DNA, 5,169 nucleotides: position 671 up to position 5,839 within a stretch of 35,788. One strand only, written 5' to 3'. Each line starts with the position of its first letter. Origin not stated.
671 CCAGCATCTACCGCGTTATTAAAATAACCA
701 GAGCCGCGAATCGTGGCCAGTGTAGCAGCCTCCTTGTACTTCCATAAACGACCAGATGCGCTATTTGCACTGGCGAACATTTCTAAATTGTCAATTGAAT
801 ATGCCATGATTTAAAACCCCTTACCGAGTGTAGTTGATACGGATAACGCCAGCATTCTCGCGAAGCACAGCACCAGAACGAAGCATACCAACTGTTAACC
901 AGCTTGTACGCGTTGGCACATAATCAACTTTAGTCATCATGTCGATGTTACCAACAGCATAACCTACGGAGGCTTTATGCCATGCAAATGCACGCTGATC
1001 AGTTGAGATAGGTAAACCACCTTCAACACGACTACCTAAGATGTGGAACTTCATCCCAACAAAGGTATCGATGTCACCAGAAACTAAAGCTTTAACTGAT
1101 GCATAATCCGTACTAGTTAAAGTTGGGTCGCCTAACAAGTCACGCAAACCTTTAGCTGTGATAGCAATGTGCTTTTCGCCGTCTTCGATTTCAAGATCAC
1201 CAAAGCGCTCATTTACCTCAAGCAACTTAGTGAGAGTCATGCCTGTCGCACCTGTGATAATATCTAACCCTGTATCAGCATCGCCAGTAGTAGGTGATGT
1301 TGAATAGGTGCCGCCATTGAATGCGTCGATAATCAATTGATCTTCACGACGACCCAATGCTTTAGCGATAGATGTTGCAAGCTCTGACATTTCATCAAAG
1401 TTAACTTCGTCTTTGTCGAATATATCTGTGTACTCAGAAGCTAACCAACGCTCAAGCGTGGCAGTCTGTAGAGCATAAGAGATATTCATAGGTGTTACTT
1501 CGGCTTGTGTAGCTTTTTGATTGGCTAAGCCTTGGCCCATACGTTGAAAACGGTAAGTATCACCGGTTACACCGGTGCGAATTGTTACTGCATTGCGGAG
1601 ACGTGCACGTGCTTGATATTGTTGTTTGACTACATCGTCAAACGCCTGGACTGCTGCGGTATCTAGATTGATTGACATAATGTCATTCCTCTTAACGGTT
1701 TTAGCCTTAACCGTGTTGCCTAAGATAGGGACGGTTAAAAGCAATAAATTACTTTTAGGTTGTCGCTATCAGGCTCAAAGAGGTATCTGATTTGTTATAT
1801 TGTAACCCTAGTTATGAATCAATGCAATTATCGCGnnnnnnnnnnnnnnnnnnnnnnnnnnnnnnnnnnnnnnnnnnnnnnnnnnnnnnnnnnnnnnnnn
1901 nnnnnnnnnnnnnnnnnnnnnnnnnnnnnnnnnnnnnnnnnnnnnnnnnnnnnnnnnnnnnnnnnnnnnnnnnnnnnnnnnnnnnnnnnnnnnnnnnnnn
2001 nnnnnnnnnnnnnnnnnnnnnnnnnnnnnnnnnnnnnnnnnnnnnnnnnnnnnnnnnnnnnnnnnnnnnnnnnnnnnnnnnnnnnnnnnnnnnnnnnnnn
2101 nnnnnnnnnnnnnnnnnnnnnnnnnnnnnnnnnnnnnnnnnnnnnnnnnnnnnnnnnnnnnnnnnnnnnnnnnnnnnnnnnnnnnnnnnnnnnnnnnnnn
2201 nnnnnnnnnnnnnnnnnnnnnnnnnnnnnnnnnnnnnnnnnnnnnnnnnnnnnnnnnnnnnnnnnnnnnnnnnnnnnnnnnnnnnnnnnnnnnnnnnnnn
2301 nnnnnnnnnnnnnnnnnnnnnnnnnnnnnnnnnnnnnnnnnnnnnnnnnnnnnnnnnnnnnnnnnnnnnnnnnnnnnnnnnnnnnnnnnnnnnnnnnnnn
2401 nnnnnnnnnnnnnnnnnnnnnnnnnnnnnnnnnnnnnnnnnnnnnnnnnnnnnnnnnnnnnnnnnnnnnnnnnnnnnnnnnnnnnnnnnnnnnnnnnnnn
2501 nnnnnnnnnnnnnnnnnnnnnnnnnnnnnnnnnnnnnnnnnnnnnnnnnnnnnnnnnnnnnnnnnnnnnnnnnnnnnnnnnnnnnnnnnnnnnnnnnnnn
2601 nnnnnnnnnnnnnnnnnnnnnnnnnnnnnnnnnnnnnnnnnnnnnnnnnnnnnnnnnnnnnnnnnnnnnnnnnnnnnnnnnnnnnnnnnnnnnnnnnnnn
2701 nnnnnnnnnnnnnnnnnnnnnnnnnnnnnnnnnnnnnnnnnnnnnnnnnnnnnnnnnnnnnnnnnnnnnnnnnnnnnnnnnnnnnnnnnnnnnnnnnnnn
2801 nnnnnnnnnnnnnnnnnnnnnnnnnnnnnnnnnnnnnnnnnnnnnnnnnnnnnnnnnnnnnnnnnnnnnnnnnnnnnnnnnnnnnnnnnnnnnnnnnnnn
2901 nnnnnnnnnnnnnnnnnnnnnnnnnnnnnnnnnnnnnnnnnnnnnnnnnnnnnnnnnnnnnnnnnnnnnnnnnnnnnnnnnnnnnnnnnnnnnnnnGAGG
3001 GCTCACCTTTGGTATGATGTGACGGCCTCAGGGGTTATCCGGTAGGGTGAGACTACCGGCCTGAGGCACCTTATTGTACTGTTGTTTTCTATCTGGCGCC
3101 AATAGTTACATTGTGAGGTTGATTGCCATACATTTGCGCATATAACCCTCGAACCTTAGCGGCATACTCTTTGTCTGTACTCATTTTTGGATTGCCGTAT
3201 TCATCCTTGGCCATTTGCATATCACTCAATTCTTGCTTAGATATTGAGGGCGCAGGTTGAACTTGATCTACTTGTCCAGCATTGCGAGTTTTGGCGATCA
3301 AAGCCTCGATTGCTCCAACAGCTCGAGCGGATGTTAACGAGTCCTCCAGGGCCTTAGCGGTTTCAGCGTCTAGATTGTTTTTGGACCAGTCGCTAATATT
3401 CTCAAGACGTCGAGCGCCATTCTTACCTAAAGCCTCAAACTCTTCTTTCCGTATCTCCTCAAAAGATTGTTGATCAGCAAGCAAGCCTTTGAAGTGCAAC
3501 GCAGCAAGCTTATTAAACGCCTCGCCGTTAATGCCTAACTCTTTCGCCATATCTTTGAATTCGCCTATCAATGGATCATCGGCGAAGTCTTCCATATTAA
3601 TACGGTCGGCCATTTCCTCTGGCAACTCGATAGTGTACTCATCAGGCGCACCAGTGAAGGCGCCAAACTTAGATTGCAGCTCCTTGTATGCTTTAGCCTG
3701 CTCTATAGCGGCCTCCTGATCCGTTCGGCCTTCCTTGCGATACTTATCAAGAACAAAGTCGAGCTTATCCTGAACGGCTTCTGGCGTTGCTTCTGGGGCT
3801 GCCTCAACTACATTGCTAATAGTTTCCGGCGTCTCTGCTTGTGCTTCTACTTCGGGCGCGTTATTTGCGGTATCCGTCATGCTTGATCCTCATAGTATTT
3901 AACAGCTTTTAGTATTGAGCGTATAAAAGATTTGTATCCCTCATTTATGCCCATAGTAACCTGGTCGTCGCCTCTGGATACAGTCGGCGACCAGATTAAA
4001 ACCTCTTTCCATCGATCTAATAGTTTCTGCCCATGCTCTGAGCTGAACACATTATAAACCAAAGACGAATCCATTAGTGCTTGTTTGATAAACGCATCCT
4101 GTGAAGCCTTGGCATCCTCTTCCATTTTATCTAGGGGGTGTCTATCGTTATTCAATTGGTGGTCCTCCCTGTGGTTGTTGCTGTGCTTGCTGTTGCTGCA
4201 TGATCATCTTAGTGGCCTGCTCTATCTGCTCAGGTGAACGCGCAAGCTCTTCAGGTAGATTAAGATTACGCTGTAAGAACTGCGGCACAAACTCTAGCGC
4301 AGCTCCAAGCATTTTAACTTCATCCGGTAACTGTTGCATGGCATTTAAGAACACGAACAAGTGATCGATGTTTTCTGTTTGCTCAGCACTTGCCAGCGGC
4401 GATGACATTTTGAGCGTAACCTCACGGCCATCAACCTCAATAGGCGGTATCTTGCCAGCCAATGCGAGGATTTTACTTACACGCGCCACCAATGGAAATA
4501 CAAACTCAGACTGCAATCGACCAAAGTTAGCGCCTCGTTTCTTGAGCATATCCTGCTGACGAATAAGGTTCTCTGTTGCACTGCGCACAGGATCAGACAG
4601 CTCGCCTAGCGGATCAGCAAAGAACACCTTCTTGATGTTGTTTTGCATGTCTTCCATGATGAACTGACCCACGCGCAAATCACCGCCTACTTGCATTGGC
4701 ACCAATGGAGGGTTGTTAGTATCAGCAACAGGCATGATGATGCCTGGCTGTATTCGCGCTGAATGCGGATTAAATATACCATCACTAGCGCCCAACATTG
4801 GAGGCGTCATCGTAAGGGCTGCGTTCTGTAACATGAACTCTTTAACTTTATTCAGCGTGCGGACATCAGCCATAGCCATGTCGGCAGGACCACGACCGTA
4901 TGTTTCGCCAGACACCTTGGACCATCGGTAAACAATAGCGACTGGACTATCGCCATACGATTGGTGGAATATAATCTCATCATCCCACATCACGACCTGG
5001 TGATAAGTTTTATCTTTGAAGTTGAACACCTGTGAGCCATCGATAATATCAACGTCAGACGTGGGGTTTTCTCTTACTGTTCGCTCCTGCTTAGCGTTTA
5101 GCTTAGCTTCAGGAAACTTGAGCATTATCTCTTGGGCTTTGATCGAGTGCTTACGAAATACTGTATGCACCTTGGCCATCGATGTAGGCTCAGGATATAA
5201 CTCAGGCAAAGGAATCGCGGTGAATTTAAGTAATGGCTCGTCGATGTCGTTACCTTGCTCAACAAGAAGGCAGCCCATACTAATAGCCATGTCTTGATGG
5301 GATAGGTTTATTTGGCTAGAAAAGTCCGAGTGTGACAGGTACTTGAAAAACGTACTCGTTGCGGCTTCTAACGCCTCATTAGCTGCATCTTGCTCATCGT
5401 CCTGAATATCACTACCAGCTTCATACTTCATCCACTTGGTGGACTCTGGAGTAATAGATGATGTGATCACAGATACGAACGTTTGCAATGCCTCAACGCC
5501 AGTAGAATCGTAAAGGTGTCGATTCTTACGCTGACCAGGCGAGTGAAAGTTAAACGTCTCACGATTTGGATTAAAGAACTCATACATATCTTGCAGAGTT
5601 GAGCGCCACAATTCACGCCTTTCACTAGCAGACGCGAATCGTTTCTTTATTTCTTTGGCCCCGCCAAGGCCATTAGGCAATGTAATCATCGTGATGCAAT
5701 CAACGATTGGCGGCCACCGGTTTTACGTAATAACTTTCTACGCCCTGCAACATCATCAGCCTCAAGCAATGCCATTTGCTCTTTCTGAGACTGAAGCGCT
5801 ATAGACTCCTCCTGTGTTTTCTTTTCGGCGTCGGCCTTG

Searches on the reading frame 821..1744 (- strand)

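Call 89: search_protein_families(library=phrogs, proteins=[window:821-1744:-], max_evalue=0.001)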
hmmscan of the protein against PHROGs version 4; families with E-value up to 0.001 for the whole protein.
window:821-1744:- (307 aa): 2 families
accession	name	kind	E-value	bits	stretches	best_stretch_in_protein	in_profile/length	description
phrog_3437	-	head and packaging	4.6e-57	194.5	1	23-306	3-292/294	major head protein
phrog_267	-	head and packaging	1.7e-05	25.2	1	33-301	43-321/410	major head protein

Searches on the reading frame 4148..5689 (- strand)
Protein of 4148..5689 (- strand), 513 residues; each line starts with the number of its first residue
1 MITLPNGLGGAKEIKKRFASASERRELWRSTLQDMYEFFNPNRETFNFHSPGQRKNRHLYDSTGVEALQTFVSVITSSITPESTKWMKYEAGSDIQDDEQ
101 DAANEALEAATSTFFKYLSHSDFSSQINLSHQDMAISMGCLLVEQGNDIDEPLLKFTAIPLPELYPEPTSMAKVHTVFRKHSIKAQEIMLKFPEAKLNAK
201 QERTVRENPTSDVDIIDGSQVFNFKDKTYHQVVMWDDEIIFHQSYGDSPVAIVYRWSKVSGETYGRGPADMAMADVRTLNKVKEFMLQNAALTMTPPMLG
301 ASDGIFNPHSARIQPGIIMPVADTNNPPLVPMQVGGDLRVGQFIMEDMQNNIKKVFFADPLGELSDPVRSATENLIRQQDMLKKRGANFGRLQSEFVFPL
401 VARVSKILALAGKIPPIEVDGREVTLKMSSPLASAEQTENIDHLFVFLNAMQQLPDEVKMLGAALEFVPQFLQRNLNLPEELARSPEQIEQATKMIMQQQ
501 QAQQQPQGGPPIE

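Call 10: search_protein_families(library=pfam, proteins=[window:4148-5689:-], max_evalue=0.01)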
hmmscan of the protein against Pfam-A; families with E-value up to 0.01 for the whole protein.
window:4148-5689:- (513 aa): 1 family
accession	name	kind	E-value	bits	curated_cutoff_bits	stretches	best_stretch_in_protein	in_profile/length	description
PF12236.14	Head-tail_con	-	4.6e-76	256.7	27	1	12-457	2-464/489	Bacteriophage head to tail connecting protein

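Call 11: search_protein_families(library=phrogs, proteins=[window:4148-5689:-], max_evalue=0.001)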
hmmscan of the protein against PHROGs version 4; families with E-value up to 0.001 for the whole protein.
window:4148-5689:- (513 aa): 4 families
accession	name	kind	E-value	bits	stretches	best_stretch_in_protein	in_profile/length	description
phrog_332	-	connector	2.1e-81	275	1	11-509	11-531/560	head-tail adaptor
phrog_449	-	connector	6.7e-26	91.8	1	11-507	5-499/520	head-tail adaptor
phrog_21643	-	unknown function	1.8e-23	84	1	278-508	3-237/268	-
phrog_21528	-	unknown function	1e-19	72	1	12-197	4-191/224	-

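Call 13: search_dna_similar(query=window:4148-5689:-, collection=phages, mode=protein, max_rows=20)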
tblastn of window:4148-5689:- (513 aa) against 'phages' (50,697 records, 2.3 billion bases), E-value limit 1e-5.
Records with a match: 203; places in all: 203; records where one place covers at least 80% of the query: 178.
Best place of each record, by identity: <60% 203.
By first word of the organism name: Vibrio 89; Pelagibacter 23; Pseudomonas 16; Escherichia 13; Liberibacter 12; Caudoviricetes 9; Burkholderia 5; Bordetella 5; Acinetobacter 4; Yersinia 3; and 15 more.
By host as written in the record: - 88; Candidatus Pelagibacter ubique HTCC1062 14; Vibrio cholerae 2095 9; Vibrio cholerae 7; Pseudomonas aeruginosa PA14 5; Candidatus Pelagibacter sp. HTCC1062 4; Candidatus Liberibacter asiaticus UF506 4; Escherichia coli O157:H7 4; and 52 more.
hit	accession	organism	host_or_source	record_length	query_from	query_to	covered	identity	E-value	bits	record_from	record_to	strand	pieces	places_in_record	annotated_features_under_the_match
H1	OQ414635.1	Pelagibacter phage EXVC031P Hodr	Candidadtus Pelagibacter sp. HTCC1062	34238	11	487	93%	33.9%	5e-78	272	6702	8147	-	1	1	hypothetical protein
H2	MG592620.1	Vibrio phage 1.254.O._10N.286.45.C8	Vibrio lentus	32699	16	494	93%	29.8%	6e-59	216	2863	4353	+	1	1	head-to-tail joining protein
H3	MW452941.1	Methylophilales phage MEP301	Methylophilales bacterium FZCC2181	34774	11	488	93%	29.5%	6e-67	240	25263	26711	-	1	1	head-tail connector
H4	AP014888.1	Vibrio phage CKB-S2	Vibrio coralliilyticus strain P1 ...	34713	16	451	85%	31.9%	2e-65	236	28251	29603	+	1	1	head-tail connector protein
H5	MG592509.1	Vibrio phage 1.138.O._10N.261.48.A1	Vibrio lentus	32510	16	447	84%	31.8%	1e-66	239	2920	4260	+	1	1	head-to-tail joining protein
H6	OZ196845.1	Vibrio phage PG9A-2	Seawater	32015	16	447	84%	31.8%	1e-66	239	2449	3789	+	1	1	head-tail adaptor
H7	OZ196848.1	Vibrio phage PG9A-1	Seawater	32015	16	447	84%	31.8%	1e-66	239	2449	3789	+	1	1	head-tail adaptor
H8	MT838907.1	Bacteriophage sp.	human fecal samples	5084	12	482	92%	28.9%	3e-65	234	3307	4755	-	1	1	record has no annotation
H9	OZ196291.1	Vibrio phage D105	Seawater and oysters mix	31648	11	447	85%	31.0%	6e-59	216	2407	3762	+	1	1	head-tail adaptor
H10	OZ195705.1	Vibrio phage D453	Seawater and oysters mix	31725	11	447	85%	31.0%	6e-59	216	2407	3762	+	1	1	head-tail adaptor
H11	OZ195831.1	Vibrio phage D317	Seawater and oysters mix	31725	11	447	85%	31.0%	6e-59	216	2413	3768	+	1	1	head-tail adaptor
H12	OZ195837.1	Vibrio phage D309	Seawater and oysters mix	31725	11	447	85%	31.0%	6e-59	216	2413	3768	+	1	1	head-tail adaptor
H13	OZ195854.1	Vibrio phage D272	Seawater and oysters mix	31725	11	447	85%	31.0%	6e-59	216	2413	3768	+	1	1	head-tail adaptor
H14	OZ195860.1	Vibrio phage D276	Seawater and oysters mix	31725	11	447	85%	31.0%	6e-59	216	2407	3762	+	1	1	head-tail adaptor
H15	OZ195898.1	Vibrio phage D456 g2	Seawater and oysters mix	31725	11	447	85%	31.0%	6e-59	216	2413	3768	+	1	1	head-tail adaptor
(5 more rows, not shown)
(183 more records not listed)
